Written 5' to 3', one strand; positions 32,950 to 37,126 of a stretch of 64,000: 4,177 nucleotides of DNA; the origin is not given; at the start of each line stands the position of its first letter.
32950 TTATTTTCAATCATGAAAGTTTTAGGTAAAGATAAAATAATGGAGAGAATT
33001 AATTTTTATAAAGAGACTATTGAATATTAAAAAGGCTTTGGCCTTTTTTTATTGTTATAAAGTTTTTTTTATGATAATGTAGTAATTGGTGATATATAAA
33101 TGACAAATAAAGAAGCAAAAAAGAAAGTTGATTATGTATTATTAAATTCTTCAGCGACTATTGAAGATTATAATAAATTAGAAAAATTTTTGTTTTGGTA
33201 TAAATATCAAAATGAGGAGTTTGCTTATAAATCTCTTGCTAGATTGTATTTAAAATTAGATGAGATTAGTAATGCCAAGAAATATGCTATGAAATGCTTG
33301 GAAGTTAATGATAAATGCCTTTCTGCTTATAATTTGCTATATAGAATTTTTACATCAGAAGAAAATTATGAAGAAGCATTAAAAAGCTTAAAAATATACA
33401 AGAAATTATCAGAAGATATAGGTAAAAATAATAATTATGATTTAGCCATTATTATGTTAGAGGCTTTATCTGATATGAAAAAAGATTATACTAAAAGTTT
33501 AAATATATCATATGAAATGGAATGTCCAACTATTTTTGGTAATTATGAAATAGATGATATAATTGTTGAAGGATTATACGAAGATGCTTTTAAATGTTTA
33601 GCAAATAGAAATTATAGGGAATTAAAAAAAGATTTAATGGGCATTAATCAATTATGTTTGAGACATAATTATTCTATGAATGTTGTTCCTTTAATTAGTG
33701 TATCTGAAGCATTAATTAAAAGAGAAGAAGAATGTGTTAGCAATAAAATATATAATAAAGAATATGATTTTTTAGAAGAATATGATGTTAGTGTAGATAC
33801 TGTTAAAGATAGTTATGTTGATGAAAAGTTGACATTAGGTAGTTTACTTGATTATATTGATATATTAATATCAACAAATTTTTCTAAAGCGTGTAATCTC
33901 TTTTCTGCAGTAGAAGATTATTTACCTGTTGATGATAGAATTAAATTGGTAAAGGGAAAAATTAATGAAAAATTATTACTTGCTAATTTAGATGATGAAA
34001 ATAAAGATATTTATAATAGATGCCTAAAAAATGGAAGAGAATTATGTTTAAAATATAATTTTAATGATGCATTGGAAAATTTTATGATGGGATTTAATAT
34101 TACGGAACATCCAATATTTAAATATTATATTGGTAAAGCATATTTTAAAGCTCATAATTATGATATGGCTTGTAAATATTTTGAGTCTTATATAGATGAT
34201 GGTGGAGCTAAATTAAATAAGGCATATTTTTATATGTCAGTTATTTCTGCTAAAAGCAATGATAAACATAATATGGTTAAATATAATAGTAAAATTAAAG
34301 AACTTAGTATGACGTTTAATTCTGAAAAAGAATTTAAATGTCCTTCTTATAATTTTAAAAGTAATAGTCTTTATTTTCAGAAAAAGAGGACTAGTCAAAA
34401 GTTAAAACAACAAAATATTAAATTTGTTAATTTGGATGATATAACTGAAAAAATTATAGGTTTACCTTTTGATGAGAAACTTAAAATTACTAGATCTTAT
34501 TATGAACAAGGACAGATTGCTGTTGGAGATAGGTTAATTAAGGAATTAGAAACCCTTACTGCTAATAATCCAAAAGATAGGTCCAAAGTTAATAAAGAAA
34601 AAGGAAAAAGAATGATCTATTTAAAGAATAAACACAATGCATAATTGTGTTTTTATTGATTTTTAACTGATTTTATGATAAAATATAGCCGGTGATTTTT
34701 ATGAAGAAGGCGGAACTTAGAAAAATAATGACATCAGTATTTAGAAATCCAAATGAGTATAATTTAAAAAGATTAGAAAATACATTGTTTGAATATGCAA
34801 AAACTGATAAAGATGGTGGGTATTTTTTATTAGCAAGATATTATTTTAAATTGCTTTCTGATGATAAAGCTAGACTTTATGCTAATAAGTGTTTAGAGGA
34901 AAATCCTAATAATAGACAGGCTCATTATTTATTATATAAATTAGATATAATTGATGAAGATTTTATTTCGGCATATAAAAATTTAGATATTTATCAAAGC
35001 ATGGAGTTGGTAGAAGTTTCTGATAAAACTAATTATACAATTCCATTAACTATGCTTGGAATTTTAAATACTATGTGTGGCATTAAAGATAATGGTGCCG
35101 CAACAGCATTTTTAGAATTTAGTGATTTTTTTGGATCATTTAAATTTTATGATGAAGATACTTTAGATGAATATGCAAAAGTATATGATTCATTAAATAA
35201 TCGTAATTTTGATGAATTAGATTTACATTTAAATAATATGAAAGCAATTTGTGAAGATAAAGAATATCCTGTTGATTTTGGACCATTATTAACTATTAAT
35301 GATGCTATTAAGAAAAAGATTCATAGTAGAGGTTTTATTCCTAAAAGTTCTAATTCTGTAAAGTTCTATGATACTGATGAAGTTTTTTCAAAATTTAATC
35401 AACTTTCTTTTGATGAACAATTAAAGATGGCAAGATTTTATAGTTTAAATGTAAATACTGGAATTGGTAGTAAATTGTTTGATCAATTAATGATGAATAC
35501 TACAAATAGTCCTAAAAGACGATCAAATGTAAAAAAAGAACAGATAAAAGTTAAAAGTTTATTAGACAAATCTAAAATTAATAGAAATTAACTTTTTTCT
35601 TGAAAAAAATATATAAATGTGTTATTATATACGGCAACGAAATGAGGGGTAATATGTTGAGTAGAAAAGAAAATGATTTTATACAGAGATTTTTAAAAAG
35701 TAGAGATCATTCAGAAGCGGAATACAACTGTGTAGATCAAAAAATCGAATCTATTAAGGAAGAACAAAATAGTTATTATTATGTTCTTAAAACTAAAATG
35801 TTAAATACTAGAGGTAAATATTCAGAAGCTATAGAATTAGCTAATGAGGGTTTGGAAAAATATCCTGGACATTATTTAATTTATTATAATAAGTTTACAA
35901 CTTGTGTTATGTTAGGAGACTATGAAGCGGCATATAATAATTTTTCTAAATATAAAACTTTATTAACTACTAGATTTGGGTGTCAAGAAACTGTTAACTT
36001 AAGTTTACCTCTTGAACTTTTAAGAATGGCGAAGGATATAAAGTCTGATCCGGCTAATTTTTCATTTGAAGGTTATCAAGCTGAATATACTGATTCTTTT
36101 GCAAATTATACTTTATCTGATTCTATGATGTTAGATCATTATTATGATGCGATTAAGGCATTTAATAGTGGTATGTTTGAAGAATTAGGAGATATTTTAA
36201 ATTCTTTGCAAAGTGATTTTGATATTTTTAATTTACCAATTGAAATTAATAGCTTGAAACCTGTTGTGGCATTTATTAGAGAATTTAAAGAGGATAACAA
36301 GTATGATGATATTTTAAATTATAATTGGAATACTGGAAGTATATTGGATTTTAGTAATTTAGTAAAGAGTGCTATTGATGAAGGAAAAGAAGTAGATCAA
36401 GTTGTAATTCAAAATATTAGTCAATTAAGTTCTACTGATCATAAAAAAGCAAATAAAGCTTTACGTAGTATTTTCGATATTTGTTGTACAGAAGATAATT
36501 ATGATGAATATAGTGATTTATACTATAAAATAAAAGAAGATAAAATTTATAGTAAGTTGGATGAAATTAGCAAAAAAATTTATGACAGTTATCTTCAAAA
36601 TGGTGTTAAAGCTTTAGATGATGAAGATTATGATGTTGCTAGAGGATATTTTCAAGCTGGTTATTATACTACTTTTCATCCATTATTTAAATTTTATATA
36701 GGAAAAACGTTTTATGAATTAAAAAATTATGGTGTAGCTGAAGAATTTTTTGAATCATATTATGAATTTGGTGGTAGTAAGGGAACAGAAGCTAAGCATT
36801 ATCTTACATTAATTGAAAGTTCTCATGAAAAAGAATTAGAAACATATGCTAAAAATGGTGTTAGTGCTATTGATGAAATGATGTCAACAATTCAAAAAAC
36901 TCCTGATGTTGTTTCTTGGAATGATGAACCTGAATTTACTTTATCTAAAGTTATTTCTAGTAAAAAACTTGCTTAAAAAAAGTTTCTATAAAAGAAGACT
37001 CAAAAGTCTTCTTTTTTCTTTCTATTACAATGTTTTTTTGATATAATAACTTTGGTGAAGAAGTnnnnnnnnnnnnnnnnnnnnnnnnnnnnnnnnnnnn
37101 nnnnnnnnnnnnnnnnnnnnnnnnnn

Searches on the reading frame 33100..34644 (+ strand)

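Call 23: search_protein_families(library=pfam, proteins=[window:33100-34644:+], max_evalue=0.001)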
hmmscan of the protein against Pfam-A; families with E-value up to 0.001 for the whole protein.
window:33100-34644:+ (514 aa): 4 families
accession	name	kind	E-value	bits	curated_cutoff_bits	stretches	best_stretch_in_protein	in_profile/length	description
PF07719.23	TPR_2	-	0.00025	21.4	27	0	342-362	5-25/34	Tetratricopeptide repeat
PF00515.34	TPR_1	-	0.00032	20.8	27.8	0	42-72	3-33/34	Tetratricopeptide repeat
PF13174.12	TPR_6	-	0.0004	21.3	26.3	0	342-366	4-28/33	Tetratricopeptide repeat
PF25063.1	ARM_TT21_C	-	0.00071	19.9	35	1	40-121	95-176/209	Tetratricopeptide repeat protein 21 C-terminal ARM domain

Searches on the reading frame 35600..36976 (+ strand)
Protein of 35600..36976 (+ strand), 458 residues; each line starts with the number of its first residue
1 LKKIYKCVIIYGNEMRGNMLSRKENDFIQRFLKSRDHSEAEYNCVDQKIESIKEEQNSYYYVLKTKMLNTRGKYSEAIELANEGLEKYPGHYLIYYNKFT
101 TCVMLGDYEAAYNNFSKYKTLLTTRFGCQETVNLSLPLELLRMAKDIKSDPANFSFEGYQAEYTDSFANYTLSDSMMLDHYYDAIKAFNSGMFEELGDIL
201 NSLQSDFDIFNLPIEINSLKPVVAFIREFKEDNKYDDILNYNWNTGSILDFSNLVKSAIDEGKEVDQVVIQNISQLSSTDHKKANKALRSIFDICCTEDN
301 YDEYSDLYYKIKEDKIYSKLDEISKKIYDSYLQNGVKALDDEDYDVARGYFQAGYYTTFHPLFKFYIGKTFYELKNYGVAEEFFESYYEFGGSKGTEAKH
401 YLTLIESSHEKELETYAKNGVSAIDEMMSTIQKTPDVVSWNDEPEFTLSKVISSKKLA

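Call 23: search_protein_families(library=pfam, proteins=[window:35600-36976:+], max_evalue=0.001)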
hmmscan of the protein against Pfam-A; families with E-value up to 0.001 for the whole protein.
window:35600-36976:+ (458 aa): 4 families
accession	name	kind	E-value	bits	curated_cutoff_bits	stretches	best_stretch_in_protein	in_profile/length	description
PF25062.1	ARM_TT21_N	-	8.1e-05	22.9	40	1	46-111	156-221/222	Tetratricopeptide repeat protein 21 N-terminal ARM repeat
PF13432.12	TPR_16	-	9.8e-05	23.2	32.7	0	338-389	7-59/65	Tetratricopeptide repeat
PF07719.23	TPR_2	-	0.00026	21.3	27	0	71-91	14-34/34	Tetratricopeptide repeat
PF13428.12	TPR_14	-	0.00045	21.1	23.5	0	66-97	9-40/44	Tetratricopeptide repeat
